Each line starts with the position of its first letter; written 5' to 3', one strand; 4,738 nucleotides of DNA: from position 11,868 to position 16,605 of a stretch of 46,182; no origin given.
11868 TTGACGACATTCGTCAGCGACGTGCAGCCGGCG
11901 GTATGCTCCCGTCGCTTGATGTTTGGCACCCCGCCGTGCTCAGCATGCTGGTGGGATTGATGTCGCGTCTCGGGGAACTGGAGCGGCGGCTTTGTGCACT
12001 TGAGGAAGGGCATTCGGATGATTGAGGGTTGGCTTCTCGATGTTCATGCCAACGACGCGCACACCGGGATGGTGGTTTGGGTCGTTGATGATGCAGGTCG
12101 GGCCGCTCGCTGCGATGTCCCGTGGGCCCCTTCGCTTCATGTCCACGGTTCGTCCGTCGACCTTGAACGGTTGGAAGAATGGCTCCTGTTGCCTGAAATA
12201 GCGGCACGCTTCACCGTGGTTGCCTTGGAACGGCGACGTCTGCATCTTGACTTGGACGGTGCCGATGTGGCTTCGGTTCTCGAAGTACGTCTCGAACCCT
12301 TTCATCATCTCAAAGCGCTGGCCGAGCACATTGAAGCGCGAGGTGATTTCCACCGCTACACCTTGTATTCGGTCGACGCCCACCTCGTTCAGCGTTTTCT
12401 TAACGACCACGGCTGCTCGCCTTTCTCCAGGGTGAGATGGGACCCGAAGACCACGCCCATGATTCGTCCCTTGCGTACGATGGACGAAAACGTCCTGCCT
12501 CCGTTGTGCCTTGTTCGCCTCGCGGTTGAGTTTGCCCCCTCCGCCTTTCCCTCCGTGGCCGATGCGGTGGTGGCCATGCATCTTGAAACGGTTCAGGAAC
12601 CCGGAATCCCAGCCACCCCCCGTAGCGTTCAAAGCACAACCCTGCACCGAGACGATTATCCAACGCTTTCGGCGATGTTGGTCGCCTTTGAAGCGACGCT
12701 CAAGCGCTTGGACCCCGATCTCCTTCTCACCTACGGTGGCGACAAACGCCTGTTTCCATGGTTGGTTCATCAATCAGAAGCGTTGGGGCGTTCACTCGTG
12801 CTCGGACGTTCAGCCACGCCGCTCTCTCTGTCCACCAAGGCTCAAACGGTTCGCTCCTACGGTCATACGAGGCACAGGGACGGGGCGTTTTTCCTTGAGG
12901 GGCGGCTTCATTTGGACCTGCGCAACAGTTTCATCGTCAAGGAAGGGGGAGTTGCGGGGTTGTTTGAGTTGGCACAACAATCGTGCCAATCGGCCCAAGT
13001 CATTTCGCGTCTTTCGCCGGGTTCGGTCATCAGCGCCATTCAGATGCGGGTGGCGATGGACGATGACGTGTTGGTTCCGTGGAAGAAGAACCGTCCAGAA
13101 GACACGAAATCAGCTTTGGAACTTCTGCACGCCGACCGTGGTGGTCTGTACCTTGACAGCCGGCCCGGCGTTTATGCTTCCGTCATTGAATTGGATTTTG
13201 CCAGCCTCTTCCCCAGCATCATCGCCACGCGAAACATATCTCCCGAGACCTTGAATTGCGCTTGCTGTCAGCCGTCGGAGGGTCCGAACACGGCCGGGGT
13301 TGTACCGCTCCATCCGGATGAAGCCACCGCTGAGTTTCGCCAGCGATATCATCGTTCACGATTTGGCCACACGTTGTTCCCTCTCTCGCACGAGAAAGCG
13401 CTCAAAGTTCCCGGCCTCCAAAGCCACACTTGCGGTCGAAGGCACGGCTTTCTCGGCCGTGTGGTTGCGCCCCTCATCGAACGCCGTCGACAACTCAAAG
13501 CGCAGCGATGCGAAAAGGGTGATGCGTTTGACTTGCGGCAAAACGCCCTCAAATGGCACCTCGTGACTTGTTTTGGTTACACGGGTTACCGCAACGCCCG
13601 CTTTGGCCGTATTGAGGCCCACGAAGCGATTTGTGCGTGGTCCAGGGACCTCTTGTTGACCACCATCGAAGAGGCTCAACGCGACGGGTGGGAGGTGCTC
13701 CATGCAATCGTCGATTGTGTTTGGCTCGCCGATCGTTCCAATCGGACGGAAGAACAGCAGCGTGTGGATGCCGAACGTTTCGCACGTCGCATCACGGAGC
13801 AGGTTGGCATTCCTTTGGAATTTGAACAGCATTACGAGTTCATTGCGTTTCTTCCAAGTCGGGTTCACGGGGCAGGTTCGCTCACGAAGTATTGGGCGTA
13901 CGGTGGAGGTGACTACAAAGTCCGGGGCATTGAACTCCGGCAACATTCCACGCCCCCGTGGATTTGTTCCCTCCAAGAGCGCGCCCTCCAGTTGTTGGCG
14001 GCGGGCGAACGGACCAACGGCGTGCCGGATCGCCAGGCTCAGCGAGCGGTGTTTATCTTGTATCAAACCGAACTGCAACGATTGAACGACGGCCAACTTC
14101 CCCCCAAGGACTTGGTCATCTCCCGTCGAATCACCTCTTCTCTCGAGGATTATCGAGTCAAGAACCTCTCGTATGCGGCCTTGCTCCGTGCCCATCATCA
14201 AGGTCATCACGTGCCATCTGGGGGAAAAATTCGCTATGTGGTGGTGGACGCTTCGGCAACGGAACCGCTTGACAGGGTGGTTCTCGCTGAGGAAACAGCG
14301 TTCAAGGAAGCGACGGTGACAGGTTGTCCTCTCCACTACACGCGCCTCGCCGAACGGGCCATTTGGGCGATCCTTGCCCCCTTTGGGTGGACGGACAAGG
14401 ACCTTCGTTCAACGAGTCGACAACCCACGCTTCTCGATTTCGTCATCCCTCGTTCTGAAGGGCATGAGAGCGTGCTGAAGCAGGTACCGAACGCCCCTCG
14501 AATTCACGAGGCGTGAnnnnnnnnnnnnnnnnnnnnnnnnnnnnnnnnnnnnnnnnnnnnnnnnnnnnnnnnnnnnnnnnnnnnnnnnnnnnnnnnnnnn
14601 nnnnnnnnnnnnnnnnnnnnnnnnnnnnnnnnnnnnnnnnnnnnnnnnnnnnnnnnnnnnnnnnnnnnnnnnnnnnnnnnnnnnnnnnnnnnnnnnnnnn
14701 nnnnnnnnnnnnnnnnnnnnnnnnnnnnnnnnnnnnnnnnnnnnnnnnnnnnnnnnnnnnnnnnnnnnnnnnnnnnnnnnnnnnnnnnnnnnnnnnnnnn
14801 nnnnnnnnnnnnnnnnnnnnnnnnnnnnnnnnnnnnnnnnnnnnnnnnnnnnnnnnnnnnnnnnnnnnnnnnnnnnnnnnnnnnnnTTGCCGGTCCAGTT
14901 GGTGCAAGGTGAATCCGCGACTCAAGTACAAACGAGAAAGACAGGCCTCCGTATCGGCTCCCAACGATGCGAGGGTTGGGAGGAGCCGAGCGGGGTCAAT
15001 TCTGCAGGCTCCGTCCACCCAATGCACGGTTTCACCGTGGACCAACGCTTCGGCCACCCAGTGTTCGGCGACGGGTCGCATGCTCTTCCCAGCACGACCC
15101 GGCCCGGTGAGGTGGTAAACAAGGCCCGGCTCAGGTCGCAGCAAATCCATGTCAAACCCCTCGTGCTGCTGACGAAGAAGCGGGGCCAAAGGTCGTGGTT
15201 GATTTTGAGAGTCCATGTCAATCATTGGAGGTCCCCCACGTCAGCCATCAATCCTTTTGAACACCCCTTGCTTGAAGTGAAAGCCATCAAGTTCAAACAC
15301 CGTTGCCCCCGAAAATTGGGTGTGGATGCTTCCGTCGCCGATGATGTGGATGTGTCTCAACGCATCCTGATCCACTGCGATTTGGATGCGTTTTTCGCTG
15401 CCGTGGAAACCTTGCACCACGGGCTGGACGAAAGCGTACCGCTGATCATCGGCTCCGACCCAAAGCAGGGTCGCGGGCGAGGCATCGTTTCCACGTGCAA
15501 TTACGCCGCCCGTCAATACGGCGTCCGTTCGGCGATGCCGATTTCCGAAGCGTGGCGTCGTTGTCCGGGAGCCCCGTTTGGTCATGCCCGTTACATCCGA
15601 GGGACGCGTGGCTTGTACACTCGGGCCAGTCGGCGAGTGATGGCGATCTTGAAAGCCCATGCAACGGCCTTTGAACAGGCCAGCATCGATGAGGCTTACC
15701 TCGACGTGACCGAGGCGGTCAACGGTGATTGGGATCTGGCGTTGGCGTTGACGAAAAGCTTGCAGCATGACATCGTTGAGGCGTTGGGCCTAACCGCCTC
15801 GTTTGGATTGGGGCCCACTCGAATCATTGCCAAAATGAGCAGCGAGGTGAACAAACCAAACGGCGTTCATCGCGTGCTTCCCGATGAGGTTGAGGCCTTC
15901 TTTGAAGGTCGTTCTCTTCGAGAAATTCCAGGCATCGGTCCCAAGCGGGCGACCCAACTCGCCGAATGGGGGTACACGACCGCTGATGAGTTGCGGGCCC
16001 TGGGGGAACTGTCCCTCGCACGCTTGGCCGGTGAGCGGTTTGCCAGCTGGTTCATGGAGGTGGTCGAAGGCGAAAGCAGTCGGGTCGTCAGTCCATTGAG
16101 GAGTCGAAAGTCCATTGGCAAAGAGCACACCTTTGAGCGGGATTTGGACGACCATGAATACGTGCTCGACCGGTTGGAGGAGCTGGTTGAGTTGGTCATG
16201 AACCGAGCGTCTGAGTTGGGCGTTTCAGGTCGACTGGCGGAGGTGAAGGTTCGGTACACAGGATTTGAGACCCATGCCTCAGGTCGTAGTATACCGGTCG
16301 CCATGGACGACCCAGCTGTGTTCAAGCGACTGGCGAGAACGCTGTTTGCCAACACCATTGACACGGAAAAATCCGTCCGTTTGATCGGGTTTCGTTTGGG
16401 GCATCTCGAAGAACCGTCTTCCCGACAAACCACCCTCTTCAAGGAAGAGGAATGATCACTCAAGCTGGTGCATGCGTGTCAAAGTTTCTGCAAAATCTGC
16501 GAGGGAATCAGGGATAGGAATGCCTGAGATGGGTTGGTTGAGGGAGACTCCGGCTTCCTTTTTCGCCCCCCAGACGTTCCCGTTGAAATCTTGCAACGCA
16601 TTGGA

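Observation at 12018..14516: Family-B polymerase with all three Exo motifs degenerate and non-canonical motifs B and C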

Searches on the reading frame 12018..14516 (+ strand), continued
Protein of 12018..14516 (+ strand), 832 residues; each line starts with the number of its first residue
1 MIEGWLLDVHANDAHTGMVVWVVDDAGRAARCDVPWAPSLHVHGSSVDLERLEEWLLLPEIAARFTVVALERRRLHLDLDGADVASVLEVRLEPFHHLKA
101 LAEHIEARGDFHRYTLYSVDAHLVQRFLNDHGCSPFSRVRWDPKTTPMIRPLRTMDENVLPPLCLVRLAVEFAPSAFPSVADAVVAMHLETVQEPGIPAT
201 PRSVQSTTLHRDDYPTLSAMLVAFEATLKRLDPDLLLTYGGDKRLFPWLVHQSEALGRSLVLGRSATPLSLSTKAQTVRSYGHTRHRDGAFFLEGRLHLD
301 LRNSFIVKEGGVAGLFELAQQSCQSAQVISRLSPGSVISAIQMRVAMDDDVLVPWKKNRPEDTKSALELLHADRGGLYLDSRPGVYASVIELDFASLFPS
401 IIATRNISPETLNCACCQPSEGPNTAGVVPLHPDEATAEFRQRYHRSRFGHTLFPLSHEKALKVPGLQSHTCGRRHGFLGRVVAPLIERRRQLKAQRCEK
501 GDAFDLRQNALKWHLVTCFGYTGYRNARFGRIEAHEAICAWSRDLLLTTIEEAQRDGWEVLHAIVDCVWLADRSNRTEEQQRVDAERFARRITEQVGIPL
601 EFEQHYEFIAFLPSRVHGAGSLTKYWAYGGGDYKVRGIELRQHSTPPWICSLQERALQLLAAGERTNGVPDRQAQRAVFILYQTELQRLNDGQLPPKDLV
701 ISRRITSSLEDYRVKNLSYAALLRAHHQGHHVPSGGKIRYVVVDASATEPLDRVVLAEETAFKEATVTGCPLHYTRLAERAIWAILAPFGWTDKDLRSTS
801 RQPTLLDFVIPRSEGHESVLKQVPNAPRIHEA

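Call 73: search_protein_families(library=pfam, proteins=[L049:775-1845:-, L049:1917-3026:+, L049:3199-4008:-, L049:4031-5722:+, L049:5776-6456:+, L049:10092-12005:+, L049:12008-12904:-, L049:12954-13670:+, L049:13734-14567:-, L049:14497-15321:-], max_evalue=0.001)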
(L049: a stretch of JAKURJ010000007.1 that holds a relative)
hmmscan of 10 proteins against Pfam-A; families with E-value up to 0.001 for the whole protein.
L049:775-1845:- (356 aa): 3 families
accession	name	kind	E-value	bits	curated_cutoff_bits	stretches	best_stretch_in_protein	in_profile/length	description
PF00848.25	Ring_hydroxyl_A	-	3.4e-29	102.7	24.9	1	177-353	9-207/208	Ring hydroxylating alpha subunit (catalytic domain)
PF00355.32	Rieske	-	3.1e-15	56.3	20.3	1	36-120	1-83/88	Rieske [2Fe-2S] domain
PF19112.6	VanA_C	-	0.00022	21.8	23.5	0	182-348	1-187/193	Vanillate O-demethylase oxygenase C-terminal domain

L049:1917-3026:+ (369 aa): 2 families
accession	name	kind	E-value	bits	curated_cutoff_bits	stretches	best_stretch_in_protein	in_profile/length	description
PF10994.13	DUF2817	-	3.9e-81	273.6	23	1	7-354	1-340/341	Protein of unknown function (DUF2817)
PF24827.1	AstE_AspA_cat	-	2.1e-06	27.9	25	1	62-135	2-70/192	Succinylglutamate desuccinylase/Aspartoacylase catalytic domain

L049:3199-4008:- (269 aa): 2 families
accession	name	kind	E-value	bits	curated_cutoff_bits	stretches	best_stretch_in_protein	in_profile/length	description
PF19420.4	DDAH_eukar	-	9.8e-10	38.6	23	1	36-265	25-286/291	N,N dimethylarginine dimethylhydrolase, eukaryotic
PF02274.22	ADI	-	9.4e-08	31.9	22.8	1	68-167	123-232/377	Arginine deiminase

L049:4031-5722:+ (563 aa): 1 family
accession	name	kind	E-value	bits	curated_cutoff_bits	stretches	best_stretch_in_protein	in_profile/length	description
PF04389.22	Peptidase_M28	-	7.6e-25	88.2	21.3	1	304-525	8-180/193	Peptidase family M28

L049:5776-6456:+ (226 aa): 0 families

L049:10092-12005:+ (637 aa): 2 families
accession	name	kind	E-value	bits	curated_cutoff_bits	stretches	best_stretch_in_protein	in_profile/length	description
PF04389.22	Peptidase_M28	-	1.4e-20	74.3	21.3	1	331-441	10-100/193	Peptidase family M28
PF01546.33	Peptidase_M20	-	0.00035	21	24.6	1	338-423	2-87/206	Peptidase family M20/M25/M40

L049:12008-12904:- (298 aa): 1 family
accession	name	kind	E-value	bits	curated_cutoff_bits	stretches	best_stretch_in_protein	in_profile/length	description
PF02163.28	Peptidase_M50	-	1.1e-10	41.7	27.2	1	112-257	2-189/221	Peptidase family M50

L049:12954-13670:+ (238 aa): 0 families

L049:13734-14567:- (277 aa): 2 families
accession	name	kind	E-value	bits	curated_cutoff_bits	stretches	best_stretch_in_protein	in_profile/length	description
PF01411.24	tRNA-synt_2c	-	5.5e-14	52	30.3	1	14-126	439-552/552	tRNA synthetases class II (A)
PF07973.19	tRNA_SAD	-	2.6e-10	40.5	24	1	225-268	1-43/44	Threonyl and Alanyl tRNA synthetase second additional domain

L049:14497-15321:- (274 aa): 3 families
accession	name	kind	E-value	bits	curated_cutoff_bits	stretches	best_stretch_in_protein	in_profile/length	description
PF13507.12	GATase_5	-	1e-79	267.7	27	1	6-269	2-259/260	CobB/CobQ-like glutamine amidotransferase domain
PF01965.30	DJ-1_PfpI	-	3.9e-06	27.2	26.6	1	45-120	56-123/165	DJ-1/PfpI family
PF07685.20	GATase_3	-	4.8e-06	26.8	27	1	39-107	27-91/196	CobB/CobQ-like glutamine amidotransferase domain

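Call 75: search_protein_families(library=ncbifam, proteins=[P0139, P0159], max_evalue=0.001)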
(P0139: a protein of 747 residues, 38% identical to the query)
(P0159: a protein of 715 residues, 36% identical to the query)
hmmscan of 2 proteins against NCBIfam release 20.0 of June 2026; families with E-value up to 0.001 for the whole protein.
P0139 (747 aa): 9 families
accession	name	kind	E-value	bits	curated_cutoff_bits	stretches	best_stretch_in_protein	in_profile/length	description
NF004416.0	PRK05761.1-2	equivalog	3.6e-129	432.1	516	1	67-686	78-647/665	type B DNA-directed DNA polymerase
NF004418.0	PRK05761.1-4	subfamily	2.7e-119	399.4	692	1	7-698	29-703/717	type B DNA-directed DNA polymerase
NF004417.0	PRK05761.1-3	equivalog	7.8e-46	156.5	780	1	320-675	486-831/858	DNA-directed DNA polymerase I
NF004419.0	PRK05761.1-5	equivalog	1.1e-33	116.3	1285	1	320-693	553-918/932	DNA-directed DNA polymerase I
TIGR00592.1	pol2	superfamily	1.1e-26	93.2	239.95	1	320-653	801-1138/1176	DNA polymerase (pol2)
NF004415.0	PRK05761.1-1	equivalog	2.5e-22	78.6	1289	1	319-691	494-860/883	DNA-directed DNA polymerase I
NF004421.0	PRK05762.1-2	equivalog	8.1e-15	54.2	570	1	318-647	410-747/795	DNA polymerase II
NF004422.0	PRK05762.1-4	equivalog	5.9e-11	41.4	1103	1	320-495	404-573/789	DNA polymerase II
NF004420.0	PRK05762.1-1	equivalog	2.1e-07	30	1435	0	320-495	400-569/783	DNA polymerase II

P0159 (715 aa): 9 families
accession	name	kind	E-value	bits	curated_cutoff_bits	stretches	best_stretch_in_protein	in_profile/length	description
NF004416.0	PRK05761.1-2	equivalog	3.1e-143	478.6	516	1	1-696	1-652/665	type B DNA-directed DNA polymerase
NF004418.0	PRK05761.1-4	subfamily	1.4e-135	453.3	692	1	16-714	14-715/717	type B DNA-directed DNA polymerase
NF004417.0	PRK05761.1-3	equivalog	2.1e-56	191.4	780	1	280-687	426-838/858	DNA-directed DNA polymerase I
NF004419.0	PRK05761.1-5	equivalog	3.3e-39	134.5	1285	1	280-692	493-912/932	DNA-directed DNA polymerase I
NF004415.0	PRK05761.1-1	equivalog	2.8e-32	111.5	1289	1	280-691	435-855/883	DNA-directed DNA polymerase I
NF004421.0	PRK05762.1-2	equivalog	9.3e-28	97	570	1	335-624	411-711/795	DNA polymerase II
TIGR00592.1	pol2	superfamily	1.6e-26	92.7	239.95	1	336-655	801-1134/1176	DNA polymerase (pol2)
NF004422.0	PRK05762.1-4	equivalog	5.2e-18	64.8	1103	1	333-626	401-707/789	DNA polymerase II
NF004420.0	PRK05762.1-1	equivalog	3.9e-12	45.6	1435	1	333-499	397-565/783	DNA polymerase II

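Call 86: list_cluster_members(proteins=[P0128, P0131, P0139, P0142, P0151, P0159, P0178, P0216, P0235, P0265])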
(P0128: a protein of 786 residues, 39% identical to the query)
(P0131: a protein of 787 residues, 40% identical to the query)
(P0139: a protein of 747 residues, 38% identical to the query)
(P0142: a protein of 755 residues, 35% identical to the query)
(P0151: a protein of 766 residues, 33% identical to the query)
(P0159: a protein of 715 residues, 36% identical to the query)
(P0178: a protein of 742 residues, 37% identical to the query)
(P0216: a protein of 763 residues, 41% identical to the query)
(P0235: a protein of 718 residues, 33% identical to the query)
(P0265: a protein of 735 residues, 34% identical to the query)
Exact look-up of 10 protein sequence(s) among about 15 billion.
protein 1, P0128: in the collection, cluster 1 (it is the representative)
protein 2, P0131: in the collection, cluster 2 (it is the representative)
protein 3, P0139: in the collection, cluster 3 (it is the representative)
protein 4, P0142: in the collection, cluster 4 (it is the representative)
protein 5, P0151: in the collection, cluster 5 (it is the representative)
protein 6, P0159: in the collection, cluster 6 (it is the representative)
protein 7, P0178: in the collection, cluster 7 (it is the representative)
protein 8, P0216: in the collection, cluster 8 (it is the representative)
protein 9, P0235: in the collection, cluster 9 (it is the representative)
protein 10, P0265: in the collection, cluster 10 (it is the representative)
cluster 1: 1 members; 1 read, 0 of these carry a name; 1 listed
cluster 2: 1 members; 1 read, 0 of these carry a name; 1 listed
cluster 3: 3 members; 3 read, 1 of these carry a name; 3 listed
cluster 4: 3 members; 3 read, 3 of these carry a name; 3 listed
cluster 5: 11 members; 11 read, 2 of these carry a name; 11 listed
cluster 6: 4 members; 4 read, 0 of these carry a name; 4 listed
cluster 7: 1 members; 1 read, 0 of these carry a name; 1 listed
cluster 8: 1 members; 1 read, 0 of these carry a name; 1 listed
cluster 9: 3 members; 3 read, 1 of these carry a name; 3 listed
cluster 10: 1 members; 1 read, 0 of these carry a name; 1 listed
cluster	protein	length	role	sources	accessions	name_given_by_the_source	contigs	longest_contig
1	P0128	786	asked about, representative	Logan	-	-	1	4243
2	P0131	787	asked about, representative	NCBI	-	-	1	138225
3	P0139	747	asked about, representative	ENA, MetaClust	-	\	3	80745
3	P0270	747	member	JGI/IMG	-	-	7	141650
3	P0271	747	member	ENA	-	-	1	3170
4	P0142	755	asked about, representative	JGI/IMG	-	DNA polymerase elongation subunit (family B)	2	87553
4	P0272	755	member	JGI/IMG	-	DNA polymerase elongation subunit (family B)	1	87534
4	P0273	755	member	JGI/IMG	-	DNA polymerase elongation subunit (family B)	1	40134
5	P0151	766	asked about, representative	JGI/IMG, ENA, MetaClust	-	\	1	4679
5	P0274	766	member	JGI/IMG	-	DNA polymerase elongation subunit (family B)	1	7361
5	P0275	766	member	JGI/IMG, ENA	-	-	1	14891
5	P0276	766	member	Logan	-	-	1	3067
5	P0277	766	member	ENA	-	-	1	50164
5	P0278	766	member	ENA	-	-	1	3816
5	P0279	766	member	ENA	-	-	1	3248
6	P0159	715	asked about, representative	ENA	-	-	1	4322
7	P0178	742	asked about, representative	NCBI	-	-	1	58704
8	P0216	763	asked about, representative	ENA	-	-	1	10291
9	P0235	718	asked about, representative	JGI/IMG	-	-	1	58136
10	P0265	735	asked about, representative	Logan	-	-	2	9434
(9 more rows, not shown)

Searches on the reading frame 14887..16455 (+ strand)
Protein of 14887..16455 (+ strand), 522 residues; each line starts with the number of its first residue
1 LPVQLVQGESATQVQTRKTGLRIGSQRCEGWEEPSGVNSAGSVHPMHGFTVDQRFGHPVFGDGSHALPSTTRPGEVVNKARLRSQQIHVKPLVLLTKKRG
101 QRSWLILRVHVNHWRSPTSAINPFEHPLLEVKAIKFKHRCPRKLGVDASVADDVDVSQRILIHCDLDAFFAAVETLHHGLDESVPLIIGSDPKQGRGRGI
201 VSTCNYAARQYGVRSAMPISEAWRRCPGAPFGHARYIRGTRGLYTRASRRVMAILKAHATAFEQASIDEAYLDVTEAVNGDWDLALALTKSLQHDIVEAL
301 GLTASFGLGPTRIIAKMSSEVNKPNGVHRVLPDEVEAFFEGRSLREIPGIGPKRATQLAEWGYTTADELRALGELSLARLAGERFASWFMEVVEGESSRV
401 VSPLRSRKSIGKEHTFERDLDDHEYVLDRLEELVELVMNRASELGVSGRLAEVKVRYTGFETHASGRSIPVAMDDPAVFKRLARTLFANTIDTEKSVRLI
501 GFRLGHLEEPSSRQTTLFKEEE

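Call 3: search_protein_families(library=pfam, proteins=[window:14887-16455:+], max_evalue=0.01)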
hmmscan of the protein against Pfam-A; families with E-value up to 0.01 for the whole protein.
window:14887-16455:+ (522 aa): 6 families
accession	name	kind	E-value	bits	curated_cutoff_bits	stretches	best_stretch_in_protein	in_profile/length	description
PF00817.25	IMS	-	1.3e-35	122.9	23.2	1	164-320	1-148/148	impB/mucB/samB family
PF11799.13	IMS_C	-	3.1e-20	73.1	20.7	1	407-517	1-109/109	impB/mucB/samB family C-terminal domain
PF14520.12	HHH_5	-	6.6e-06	27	27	1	343-382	3-42/57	Helix-hairpin-helix domain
PF11798.14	IMS_HHH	-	8.2e-05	23.1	24.4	1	332-362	1-31/32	IMS family HHH motif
PF02961.22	SAM_BAF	-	0.00047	21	25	1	342-395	18-69/88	Barrier to autointegration factor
PF10391.15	DNA_pol_lambd_f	-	0.00097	19.4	29.8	1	344-377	3-36/51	Fingers domain of DNA polymerase lambda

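Call 4: search_protein_families(library=ncbifam, proteins=[window:14887-16455:+], max_evalue=0.01)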
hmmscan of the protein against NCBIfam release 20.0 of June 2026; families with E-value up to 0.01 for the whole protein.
window:14887-16455:+ (522 aa): 10 families
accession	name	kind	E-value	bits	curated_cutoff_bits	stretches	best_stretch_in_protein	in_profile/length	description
NF002677.0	PRK02406.1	equivalog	1.8e-80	270.8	256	1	157-514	4-350/357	DNA polymerase IV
NF002882.0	PRK03348.1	equivalog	6.3e-74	249.4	389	1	157-521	3-356/461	DNA polymerase IV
NF002751.0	PRK02794.1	equivalog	3.4e-63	214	371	1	151-514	30-381/425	DNA polymerase IV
NF002883.0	PRK03352.1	equivalog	9.5e-60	202.6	330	1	158-507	4-342/347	DNA polymerase IV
NF010731.0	PRK14133.1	equivalog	4.2e-57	194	362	1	158-520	2-349/352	DNA polymerase IV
NF002492.0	PRK01810.1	equivalog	1.3e-54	185.5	399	1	157-519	8-363/412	DNA polymerase IV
NF003015.0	PRK03858.1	subfamily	1.8e-51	175.5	367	1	161-517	9-353/399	DNA polymerase IV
NF002848.0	PRK03103.1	subfamily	3.1e-44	151.1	381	1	158-522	3-365/410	DNA polymerase IV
NF002292.0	PRK01216.1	equivalog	1.2e-42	146.2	339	1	160-509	2-341/351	DNA polymerase IV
NF002955.0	PRK03609.1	subfamily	2.9e-11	42.9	431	1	162-367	3-204/422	translesion error-prone DNA polymerase V subunit UmuC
